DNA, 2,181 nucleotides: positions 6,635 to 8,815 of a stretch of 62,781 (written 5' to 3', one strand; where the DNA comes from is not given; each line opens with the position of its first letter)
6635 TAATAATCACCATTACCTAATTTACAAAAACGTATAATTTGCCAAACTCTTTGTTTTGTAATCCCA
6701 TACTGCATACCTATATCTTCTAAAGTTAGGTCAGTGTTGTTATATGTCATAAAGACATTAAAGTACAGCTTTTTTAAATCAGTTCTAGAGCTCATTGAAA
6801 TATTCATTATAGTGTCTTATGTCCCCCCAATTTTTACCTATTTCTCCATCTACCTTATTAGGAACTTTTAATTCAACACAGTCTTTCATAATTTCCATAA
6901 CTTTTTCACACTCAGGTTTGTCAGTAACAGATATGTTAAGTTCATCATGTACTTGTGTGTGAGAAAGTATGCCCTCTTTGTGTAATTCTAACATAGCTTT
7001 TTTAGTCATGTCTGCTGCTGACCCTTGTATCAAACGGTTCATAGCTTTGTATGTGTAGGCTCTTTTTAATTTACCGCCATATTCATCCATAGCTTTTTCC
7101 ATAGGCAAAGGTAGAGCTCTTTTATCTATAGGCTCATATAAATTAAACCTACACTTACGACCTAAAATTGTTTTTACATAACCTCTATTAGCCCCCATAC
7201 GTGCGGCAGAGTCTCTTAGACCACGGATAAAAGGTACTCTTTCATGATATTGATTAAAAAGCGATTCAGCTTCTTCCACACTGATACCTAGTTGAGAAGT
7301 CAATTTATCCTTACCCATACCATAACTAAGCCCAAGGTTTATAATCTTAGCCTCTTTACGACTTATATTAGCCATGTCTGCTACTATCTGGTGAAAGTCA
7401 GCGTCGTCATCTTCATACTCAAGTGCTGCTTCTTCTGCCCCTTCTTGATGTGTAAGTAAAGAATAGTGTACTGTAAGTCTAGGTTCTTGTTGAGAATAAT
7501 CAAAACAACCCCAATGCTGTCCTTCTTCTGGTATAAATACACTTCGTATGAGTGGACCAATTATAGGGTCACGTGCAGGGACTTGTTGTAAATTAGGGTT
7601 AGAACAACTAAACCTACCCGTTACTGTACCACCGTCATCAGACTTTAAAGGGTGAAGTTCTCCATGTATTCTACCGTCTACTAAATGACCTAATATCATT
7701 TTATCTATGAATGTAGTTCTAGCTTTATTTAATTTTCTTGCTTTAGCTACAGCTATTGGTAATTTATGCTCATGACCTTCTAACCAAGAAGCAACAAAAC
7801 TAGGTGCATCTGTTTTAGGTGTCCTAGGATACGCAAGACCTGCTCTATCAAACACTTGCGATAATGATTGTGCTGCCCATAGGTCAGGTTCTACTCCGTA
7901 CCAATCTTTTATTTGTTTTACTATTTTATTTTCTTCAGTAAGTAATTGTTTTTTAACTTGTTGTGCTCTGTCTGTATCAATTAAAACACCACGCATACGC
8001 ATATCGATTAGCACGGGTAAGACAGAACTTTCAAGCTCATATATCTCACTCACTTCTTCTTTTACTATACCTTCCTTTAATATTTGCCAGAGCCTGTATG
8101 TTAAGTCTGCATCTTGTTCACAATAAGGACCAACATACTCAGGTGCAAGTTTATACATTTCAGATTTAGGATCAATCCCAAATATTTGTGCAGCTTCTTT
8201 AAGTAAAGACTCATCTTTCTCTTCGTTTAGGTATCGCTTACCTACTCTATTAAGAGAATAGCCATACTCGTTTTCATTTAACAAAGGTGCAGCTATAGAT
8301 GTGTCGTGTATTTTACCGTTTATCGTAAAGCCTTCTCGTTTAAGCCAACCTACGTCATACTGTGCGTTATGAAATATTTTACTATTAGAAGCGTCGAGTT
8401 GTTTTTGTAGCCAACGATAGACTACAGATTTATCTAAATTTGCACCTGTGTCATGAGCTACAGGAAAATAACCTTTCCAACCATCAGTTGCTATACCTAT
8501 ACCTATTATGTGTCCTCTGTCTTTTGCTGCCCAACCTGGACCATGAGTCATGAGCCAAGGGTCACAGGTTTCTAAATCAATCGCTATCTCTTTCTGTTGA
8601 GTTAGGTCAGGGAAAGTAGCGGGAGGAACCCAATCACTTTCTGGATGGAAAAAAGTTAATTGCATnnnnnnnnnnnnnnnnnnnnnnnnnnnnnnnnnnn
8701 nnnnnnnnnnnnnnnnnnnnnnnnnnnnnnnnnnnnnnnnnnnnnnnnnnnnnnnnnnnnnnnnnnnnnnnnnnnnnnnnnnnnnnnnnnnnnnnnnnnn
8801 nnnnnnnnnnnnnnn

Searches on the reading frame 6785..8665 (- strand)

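Call 28: search_protein_families(library=phrogs, proteins=[window:6785-8665:-], max_evalue=0.001)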
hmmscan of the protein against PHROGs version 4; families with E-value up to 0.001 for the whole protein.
window:6785-8665:- (626 aa): 9 families
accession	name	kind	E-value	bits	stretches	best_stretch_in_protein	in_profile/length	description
phrog_17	-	DNA, RNA and nucleotide metabolism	3.5e-116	390.8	1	21-622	667-1239/1445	DNA polymerase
phrog_12241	-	DNA, RNA and nucleotide metabolism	1.8e-29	104.1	2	55-265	150-371/502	DNA polymerase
phrog_15971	-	DNA, RNA and nucleotide metabolism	7.6e-25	88.8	1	210-506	5-281/376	DNA polymerase I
phrog_10285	-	DNA, RNA and nucleotide metabolism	1.3e-21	78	1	357-614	30-319/321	DNA polymerase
phrog_5995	-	DNA, RNA and nucleotide metabolism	1.1e-16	62.1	1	447-621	5-183/236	DNA polymerase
phrog_2573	-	DNA, RNA and nucleotide metabolism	6.6e-13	49.5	1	431-622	81-283/336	DNA polymerase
phrog_23226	-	DNA, RNA and nucleotide metabolism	2.1e-09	37.4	1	423-476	402-458/611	DNA polymerase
phrog_9556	-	DNA, RNA and nucleotide metabolism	5.1e-08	33.3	1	52-255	29-243/441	DNA polymerase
phrog_7766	-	DNA, RNA and nucleotide metabolism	0.00018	22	1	535-597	99-165/186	DNA polymerase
